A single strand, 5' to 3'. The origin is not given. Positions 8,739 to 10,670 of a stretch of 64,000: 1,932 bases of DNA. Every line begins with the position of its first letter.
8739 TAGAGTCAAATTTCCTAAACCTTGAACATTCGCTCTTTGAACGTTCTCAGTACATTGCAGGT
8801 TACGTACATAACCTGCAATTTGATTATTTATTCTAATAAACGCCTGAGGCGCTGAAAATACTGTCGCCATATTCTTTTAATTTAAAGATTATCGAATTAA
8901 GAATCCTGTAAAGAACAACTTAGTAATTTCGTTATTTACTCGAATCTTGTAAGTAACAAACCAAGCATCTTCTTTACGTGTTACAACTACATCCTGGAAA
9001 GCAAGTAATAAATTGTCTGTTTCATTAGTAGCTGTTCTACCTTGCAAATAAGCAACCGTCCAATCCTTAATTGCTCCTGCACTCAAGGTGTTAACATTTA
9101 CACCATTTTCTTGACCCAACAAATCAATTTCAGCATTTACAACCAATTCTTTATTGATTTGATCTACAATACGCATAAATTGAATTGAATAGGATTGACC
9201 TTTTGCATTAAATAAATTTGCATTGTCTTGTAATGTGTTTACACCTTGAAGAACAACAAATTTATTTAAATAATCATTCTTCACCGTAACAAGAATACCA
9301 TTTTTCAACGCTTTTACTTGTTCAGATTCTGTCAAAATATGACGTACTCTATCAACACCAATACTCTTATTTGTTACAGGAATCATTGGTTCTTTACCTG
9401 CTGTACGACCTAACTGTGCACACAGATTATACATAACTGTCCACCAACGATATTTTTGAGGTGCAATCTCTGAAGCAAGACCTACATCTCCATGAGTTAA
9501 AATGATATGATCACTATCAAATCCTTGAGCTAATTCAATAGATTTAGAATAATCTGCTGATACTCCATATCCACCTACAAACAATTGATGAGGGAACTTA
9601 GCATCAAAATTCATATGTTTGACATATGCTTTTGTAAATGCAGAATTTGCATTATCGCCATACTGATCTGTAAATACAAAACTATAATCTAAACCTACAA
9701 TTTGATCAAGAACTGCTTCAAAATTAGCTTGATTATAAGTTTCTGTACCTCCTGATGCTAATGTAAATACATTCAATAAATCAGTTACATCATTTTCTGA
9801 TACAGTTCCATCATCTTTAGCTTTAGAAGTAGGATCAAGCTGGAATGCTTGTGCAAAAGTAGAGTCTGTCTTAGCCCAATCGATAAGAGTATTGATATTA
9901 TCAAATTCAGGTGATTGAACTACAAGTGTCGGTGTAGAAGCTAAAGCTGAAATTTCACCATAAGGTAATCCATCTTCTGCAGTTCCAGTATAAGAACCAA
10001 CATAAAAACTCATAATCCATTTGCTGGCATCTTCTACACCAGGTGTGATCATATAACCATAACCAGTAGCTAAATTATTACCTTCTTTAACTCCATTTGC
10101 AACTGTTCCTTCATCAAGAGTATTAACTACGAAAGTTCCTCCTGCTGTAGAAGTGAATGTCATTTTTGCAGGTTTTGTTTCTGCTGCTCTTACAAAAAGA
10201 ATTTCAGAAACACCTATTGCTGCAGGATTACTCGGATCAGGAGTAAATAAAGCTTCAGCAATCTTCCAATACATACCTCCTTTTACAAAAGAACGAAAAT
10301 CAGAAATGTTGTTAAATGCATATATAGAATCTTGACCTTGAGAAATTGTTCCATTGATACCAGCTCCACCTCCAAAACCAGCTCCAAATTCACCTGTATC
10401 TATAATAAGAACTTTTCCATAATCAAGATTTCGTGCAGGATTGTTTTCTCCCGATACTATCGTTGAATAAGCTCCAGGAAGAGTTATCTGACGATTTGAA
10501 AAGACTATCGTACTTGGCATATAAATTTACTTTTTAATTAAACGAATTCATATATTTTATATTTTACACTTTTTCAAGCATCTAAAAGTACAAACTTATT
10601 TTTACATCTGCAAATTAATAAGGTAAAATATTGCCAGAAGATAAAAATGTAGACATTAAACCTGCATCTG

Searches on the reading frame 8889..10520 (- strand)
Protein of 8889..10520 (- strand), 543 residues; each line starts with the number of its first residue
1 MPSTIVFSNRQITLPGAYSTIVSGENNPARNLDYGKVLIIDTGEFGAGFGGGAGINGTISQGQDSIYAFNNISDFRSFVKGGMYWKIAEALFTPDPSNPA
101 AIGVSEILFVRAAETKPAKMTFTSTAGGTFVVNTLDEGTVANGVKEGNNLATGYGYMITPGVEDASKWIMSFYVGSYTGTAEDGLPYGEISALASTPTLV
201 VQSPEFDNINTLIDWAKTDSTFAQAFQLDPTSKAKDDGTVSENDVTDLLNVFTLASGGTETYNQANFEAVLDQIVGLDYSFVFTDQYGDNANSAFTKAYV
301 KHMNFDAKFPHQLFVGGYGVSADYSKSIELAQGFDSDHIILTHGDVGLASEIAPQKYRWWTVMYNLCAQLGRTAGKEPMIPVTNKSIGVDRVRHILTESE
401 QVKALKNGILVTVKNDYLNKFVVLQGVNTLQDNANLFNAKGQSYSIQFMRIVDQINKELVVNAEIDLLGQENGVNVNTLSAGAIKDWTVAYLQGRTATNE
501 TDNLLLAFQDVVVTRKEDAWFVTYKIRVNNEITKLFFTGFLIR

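Call 44: search_protein_families(library=phrogs, proteins=[window:8889-10520:-], max_evalue=0.00001)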
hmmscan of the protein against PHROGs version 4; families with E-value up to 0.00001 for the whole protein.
window:8889-10520:- (543 aa): 1 family
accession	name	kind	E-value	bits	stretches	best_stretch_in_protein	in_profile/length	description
phrog_279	-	tail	1.5e-30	107.4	1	7-539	6-480/489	tail sheath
